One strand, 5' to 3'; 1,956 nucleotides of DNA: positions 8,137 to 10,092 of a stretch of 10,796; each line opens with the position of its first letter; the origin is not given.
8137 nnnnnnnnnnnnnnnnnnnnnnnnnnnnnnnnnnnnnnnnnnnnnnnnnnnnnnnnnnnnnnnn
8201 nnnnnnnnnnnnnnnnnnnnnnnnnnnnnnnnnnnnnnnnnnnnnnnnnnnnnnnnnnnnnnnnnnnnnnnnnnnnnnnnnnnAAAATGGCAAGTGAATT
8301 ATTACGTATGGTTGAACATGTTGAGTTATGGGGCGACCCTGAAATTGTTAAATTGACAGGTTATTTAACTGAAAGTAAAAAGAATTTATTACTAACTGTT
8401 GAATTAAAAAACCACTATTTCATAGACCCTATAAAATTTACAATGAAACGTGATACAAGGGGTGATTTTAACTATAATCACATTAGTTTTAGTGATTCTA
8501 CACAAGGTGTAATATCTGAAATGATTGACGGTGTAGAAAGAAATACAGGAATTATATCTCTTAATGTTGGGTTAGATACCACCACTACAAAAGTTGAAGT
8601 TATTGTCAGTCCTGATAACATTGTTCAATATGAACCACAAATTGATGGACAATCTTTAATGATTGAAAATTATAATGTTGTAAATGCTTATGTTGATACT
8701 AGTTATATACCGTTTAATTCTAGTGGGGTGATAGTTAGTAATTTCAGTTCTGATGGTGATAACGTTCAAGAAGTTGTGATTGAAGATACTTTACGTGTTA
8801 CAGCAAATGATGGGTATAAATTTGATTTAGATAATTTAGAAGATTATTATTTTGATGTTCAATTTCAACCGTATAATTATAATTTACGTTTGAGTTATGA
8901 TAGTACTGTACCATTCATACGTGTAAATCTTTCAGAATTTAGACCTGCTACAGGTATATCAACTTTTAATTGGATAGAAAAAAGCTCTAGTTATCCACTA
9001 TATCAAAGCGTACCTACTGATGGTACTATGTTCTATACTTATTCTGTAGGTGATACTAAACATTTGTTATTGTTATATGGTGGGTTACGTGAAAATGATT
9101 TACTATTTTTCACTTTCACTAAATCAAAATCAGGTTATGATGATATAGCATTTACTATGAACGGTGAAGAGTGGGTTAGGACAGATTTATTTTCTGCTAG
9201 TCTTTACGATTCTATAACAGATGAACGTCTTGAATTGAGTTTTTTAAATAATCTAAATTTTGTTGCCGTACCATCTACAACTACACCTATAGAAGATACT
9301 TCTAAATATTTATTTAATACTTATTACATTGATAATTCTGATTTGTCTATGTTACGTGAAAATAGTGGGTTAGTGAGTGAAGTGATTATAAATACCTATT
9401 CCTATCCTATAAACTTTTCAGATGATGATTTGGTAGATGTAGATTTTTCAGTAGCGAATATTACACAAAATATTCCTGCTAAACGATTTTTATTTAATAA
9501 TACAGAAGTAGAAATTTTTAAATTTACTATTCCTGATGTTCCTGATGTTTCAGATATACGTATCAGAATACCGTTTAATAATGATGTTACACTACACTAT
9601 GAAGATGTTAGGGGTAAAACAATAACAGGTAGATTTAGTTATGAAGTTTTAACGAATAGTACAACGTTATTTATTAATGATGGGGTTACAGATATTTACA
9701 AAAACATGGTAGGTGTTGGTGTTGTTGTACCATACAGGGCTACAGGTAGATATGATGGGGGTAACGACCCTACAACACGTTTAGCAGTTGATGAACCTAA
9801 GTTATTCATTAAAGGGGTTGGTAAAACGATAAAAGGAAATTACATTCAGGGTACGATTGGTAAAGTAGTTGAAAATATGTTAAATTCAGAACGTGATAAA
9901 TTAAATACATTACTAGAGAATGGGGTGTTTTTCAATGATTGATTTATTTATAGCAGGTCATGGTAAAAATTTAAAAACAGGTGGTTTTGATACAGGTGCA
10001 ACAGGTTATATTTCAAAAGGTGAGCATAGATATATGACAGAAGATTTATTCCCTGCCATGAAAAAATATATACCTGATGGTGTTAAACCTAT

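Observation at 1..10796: Complete 10.8-kb protein-primed tailed-phage genome with a 12-gene minimal set, all on one strand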

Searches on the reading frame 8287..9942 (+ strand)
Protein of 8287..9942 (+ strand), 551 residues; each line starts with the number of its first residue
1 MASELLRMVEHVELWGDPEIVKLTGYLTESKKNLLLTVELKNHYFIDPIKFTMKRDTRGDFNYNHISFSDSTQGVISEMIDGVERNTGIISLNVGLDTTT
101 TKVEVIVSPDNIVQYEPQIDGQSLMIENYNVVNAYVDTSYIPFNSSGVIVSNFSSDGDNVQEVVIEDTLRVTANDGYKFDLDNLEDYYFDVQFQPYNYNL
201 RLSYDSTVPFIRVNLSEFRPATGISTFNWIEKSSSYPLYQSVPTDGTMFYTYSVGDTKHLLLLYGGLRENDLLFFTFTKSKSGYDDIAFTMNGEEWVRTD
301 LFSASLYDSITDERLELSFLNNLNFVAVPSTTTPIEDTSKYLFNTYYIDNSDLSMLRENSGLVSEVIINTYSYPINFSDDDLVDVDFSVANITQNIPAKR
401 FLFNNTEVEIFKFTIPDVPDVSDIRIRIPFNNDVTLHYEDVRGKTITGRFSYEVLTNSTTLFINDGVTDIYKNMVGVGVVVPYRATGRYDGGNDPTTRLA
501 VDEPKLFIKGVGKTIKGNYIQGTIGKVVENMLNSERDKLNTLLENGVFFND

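Call 12: search_protein_families(library=pfam, proteins=[window:8287-9942:+], max_evalue=0.01)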
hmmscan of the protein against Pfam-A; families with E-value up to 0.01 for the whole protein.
window:8287-9942:+ (551 aa): 0 families

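Call 13: search_protein_families(library=phrogs, proteins=[window:8287-9942:+], max_evalue=0.01)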
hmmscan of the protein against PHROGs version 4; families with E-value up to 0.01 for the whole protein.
window:8287-9942:+ (551 aa): 0 families

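Call 49: find_encoding_contigs(protein=window:8287-9942:+, flank=10000, max_places=10)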
Protein window:8287-9942:+ (551 aa): no gene with exactly this product is on record in the collection.

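Call 57: find_homologous_proteins(query=window:8287-9939:+, max_evalue=0.001)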
Query window:8287-9939:+ (551 aa): 57 proteins with E <= 0.001 among 8000 candidates.
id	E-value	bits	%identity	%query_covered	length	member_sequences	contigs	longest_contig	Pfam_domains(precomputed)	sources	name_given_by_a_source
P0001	0.0e+0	1027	82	100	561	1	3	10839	-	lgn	-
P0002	0.0e+0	1027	82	100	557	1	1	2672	-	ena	-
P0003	9.4e-256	868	90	78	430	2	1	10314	-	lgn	-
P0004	3.3e-254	863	89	78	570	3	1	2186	-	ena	-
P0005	2.2e-246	837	70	100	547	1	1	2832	-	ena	-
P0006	4.1e-246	836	68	100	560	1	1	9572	-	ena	-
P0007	2.8e-215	734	76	77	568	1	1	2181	PF05887.17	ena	-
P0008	3.0e-213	728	76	78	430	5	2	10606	-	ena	-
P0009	5.1e-212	724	78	77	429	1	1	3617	-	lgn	-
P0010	9.1e-212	723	75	78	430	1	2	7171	-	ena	-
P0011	2.0e-210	718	75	78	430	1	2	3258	-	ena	-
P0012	2.5e-210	718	75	77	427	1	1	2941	-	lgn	-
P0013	7.0e-207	707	73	78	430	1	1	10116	-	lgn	-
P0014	9.0e-204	696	72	78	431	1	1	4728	-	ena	-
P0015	1.5e-203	696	74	78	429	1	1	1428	-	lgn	-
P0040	3.7e-137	477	54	78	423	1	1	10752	-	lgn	-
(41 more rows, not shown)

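Call 58: find_encoding_contigs(protein=P0001, flank=10000, max_places=4)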
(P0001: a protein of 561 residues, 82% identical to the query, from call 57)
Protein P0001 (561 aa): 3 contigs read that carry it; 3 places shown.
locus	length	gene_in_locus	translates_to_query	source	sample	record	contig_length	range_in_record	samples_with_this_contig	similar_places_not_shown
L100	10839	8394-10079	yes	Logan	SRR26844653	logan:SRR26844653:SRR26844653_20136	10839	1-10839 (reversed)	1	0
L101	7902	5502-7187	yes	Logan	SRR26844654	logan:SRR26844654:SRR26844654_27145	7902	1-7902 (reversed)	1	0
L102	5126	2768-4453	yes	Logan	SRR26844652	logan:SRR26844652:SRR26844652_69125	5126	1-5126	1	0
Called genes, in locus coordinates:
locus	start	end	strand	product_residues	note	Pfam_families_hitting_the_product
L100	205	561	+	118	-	-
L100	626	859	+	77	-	-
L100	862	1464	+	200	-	-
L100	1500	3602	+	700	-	PF03175:DNA_pol_B_2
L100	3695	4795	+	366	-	PF05894:Podovirus_Gp16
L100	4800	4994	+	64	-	PF11753:DUF3310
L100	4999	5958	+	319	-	PF05352:Phage_connector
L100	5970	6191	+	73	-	-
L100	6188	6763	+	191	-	-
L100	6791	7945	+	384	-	PF25622:Phi29_MCP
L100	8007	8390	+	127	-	-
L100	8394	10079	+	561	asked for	-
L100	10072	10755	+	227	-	PF05036:SPOR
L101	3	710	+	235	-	?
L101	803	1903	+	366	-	PF05894:Podovirus_Gp16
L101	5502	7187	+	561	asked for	-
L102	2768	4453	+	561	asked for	-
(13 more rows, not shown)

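Call 59: find_encoding_contigs(protein=P0003, flank=10000, max_places=3)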
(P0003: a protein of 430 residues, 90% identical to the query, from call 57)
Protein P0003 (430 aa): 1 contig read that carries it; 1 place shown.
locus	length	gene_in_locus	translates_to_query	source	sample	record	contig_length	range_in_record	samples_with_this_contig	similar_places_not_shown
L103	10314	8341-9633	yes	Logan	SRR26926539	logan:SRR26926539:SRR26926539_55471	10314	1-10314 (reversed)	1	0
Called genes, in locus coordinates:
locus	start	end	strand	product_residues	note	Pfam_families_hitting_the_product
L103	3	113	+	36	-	?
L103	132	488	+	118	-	-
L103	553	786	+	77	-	PF01381:HTH_3 (weak)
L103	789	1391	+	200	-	PF06160:EzrA (faint)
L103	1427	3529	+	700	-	PF03175:DNA_pol_B_2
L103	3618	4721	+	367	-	PF05894:Podovirus_Gp16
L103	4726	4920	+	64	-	PF11753:DUF3310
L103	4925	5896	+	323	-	PF05352:Phage_connector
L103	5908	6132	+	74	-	PF12841:YvrJ (faint)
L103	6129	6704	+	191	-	-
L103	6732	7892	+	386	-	PF25622:Phi29_MCP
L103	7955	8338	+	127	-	-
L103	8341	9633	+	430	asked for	-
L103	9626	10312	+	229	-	?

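Call 60: find_encoding_contigs(protein=P0008, flank=10000, max_places=3)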
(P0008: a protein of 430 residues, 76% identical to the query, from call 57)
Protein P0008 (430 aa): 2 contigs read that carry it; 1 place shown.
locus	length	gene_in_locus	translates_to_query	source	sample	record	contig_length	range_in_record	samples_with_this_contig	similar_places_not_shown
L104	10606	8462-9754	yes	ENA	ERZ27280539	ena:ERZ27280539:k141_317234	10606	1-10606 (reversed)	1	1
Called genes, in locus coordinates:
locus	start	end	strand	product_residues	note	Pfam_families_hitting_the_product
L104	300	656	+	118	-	-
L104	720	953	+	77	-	-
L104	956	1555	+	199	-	-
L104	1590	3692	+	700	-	PF03175:DNA_pol_B_2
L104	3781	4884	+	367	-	PF05894:Podovirus_Gp16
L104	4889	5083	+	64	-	PF11753:DUF3310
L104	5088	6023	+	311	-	PF05352:Phage_connector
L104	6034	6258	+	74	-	-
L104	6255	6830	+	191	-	-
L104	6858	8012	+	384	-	PF25622:Phi29_MCP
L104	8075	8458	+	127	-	-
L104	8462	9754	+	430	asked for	-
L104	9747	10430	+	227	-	PF05036:SPOR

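Call 61: find_encoding_contigs(protein=P0040, flank=10000, max_places=3)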
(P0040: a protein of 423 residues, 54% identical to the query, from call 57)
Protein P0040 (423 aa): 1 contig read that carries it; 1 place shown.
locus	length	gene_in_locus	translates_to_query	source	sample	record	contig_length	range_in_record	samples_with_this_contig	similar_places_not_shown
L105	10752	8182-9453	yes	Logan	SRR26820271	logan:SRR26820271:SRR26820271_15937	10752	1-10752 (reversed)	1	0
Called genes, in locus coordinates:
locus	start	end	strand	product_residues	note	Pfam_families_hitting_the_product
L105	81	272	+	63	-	-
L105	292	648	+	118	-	-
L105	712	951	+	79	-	-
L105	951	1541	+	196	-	-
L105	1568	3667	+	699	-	PF03175:DNA_pol_B_2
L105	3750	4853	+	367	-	PF05894:Podovirus_Gp16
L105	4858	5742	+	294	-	PF05352:Phage_connector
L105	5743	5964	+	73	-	-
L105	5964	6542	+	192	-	-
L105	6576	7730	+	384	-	PF25622:Phi29_MCP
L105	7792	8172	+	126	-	-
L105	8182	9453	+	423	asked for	-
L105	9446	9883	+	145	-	-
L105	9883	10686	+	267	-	PF01520:Amidase_3, PF05036:SPOR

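Call 80: search_solved_structures(query=A3, max_evalue=1)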
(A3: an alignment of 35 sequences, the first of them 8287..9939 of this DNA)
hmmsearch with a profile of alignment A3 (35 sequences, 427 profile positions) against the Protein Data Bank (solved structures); distinct sequences matched with E-value up to 1: 0.

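Call 86: predict_structure(alignment_id=A3)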
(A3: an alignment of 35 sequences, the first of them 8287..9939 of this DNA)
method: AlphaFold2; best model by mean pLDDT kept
length: 551 residues; sequences in the alignment: 35
mean_pLDDT: 69.0   pTM: 0.58
mean pLDDT of the five models: 69.0, 67.9, 67.6, 67.4, 63.9
residues with pLDDT >= 90: 114; 70-90: 165; 50-70: 151; < 50: 121
segments of 3 or more residues with pLDDT < 50: 1-18, 46-51, 57-93, 112-121, 369-376, 478-488, 491-501, 511-522, 546-551
pLDDT, mean of each block of 10 residues (from residue 1): 41 48 58 58 49 48 37 35 38 53 55 41 78 90 75 83 89 89 94 91 87 97 91 83 91 95 94 95 90 93 73 73 93 69 63 63 51 52 73 73 70 78 67 72 83 64 82 62 49 45 62 40 53 70 53 37
secondary structure, 60 per line:
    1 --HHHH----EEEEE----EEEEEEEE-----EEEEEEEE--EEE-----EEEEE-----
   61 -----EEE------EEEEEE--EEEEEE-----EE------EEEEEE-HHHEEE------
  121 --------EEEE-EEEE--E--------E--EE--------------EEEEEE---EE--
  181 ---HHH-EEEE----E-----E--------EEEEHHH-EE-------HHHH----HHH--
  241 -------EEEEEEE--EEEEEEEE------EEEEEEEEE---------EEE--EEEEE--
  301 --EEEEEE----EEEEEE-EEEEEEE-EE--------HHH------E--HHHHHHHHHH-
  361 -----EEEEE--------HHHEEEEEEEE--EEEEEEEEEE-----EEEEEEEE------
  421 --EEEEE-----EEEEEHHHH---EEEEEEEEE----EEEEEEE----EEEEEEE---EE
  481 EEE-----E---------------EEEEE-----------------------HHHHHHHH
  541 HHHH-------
elements in order: H3-6 E11-15 E20-27 E33-40 E43-45 E51-55 E66-68 E75-80 E83-88 E102-107 E112-114 E129-132 E134-137 E168-173 E188-191 E211-214 H228-231 E248-254 E257-264 E271-279 E289-291 E294-298 E303-308 E313-318 E320-326 H350-359 E366-370 E382-389 E392-401 E407-414 E423-427 E433-437 H438-441 E445-453 E458-464 E469-475 E479-483 E505-509 H533-544

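Call 89: fold_search(model_id=the predicted structure, library=pdb)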
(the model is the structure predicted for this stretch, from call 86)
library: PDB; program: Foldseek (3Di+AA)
matches with E <= 10: 704; with E <= 0.001: 0
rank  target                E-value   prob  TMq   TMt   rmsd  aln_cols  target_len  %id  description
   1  4o4u_B                6.9e-03  0.08  0.09  0.09  26.8       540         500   10  Crystal structure of the vaccine antigen Transferrin Binding Protein B (TbpB) mutant Trp-176-Ala from Haemophilus para (released 2015-01-14)
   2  4o4x_A                1.1e-02  0.08  0.09  0.09  25.5       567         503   10  Crystal structure of the vaccine antigen Transferrin Binding Protein B (TbpB) double mutant Tyr-167-Ala and Trp-176-Al (released 2015-01-14)
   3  8afp                  1.3e-02  0.16  0.08  0.18  21.1       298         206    9  Structure of fibronectin 2 and 3 of L1CAM at 3.0 Angstrom (released 2023-03-08)
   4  8zdo_a                1.3e-02  0.15  0.09  0.14  22.1       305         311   10  Cryo-EM structure of Mycobacteriophage Douge baseplate (gp13, gp17, gp23, gp16, gp18 and gp20) (released 2025-06-25)
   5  4o4x_B                2.0e-02  0.06  0.09  0.09  25.6       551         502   10  Crystal structure of the vaccine antigen Transferrin Binding Protein B (TbpB) double mutant Tyr-167-Ala and Trp-176-Al (released 2015-01-14)
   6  8yyt_A                2.2e-02  0.06  0.08  0.06  29.8       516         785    8  Cryo-EM structure of the complex IR with four insulin (released 2025-04-09)
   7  8eyx_A                2.4e-02  0.06  0.08  0.06  24.2       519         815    8  Cryo-EM structure of 4 insulins bound full-length mouse IR mutant with physically decoupled alpha CTs (C684S/C685S/C68 (released 2022-11-09)
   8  8yyt_B                2.7e-02  0.06  0.08  0.06  29.7       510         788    8  Cryo-EM structure of the complex IR with four insulin (released 2025-04-09)
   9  6r3r                  4.3e-02  0.03  0.07  0.07  30.1       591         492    6  First crystal structure of endo-levanase BT1760 from Bacteroides thetaiotaomicron (released 2019-06-19)
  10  3wv6_A                6.7e-02  0.14  0.11  0.19  21.0       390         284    9  Crystal Structure of a protease-resistant mutant form of human galectin-9 (released 2015-05-20)
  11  4gh7_D                7.4e-02  0.02  0.06  0.09  24.9       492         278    9  Crystal structure of Anticalin N7A in complex with oncofetal fibronectin fragment Fn7B8 (released 2012-12-26)
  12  5n47_F                7.9e-02  0.12  0.10  0.18  26.7       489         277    7  Structure of Anticalin N7E in complex with the three-domain fragment Fn7B8 of human oncofetal fibronectin (released 2018-02-14)
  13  5n47_D                8.3e-02  0.08  0.09  0.17  30.2       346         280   11  Structure of Anticalin N7E in complex with the three-domain fragment Fn7B8 of human oncofetal fibronectin (released 2018-02-14)
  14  4o4u_A                9.2e-02  0.05  0.10  0.11  25.4       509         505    9  Crystal structure of the vaccine antigen Transferrin Binding Protein B (TbpB) mutant Trp-176-Ala from Haemophilus para (released 2015-01-14)
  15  7tex_A                9.2e-02  0.03  0.08  0.06  18.6       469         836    9  Cryo-EM structure of SARS-CoV-2 Delta (B.1.617.2) spike protein in complex with human ACE2 (released 2022-03-30)
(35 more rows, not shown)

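Call 92: fold_search(model_id=the predicted structure, library=viral)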
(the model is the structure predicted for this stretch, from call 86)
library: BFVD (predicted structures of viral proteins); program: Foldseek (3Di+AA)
matches with E <= 10: 729; with E <= 0.001: 8
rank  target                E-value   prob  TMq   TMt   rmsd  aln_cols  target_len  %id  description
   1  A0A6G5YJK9            3.5e-15  1.00  0.25  0.22  24.5       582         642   14  (no name in the UniProt tables at hand)
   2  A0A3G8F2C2            9.4e-12  1.00  0.25  0.24  27.5       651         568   13  Uncharacterized protein [Salmonella phage Astrid]
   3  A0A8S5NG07            1.3e-09  1.00  0.24  0.26  23.6       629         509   11  Uncharacterized protein [Podoviridae sp. ctKzN3]
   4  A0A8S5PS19            2.1e-07  1.00  0.23  0.26  27.6       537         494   11  Uncharacterized protein [Podoviridae sp. ctt6T3]
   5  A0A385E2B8            3.0e-07  1.00  0.24  0.12  27.4       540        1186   11  (no name in the UniProt tables at hand)
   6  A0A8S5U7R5            6.3e-07  1.00  0.22  0.16  33.1       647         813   11  Uncharacterized protein [Podoviridae sp. ctdet19]
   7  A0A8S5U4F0            6.7e-04  0.95  0.19  0.20  36.8       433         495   11  Uncharacterized protein [Podoviridae sp. ctZDN4]
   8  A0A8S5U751            8.3e-04  0.93  0.19  0.23  36.8       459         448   10  Uncharacterized protein [Podoviridae sp. ctDd04]
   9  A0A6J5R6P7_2          1.5e-03  0.10  0.09  0.05  24.6       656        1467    9  Concanavalin A-like lectin/glucanases superfamily [uncultured Caudovirales phage]
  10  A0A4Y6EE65            4.6e-03  0.14  0.11  0.10  27.3       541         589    7  Minor tail protein [Microbacterium phage TinyTimothy]
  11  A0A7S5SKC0            4.6e-03  0.05  0.07  0.05  33.0       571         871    9  (no name in the UniProt tables at hand)
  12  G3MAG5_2              5.8e-03  0.05  0.06  0.05  43.3       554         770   10  Gp424 [Bacillus phage G]
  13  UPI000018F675         7.5e-03  0.09  0.08  0.10  27.5       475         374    9  (no name look-up for this kind of identifier)
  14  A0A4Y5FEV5            1.2e-02  0.06  0.08  0.03  37.0       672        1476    8  Capsid and scaffold protein [Lactobacillus phage 3-521]
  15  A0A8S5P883            1.3e-02  0.92  0.19  0.24  21.2       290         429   11  Major tail protein [Podoviridae sp. ctPr92]
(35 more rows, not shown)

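Call 104: search_protein_families(library=pfam, proteins=[L105:9446-9883:+, L100:4800-4994:+], max_evalue=0.01)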
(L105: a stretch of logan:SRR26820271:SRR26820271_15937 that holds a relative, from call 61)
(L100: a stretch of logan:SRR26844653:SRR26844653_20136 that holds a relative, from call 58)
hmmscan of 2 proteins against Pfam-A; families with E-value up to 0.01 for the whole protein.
L105:9446-9883:+ (145 aa): 0 families

L100:4800-4994:+ (64 aa): 1 family
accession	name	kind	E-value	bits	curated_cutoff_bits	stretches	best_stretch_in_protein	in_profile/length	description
PF11753.13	DUF3310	-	3.7e-19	69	24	1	4-58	1-60/60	Protein of unknwon function (DUF3310)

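Call 115: search_dna_similar(query=window:8287-9939:+, collection=phages, mode=protein, max_evalue=0.01, max_rows=15)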
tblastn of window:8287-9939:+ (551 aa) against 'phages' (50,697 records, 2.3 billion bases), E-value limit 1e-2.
No match.
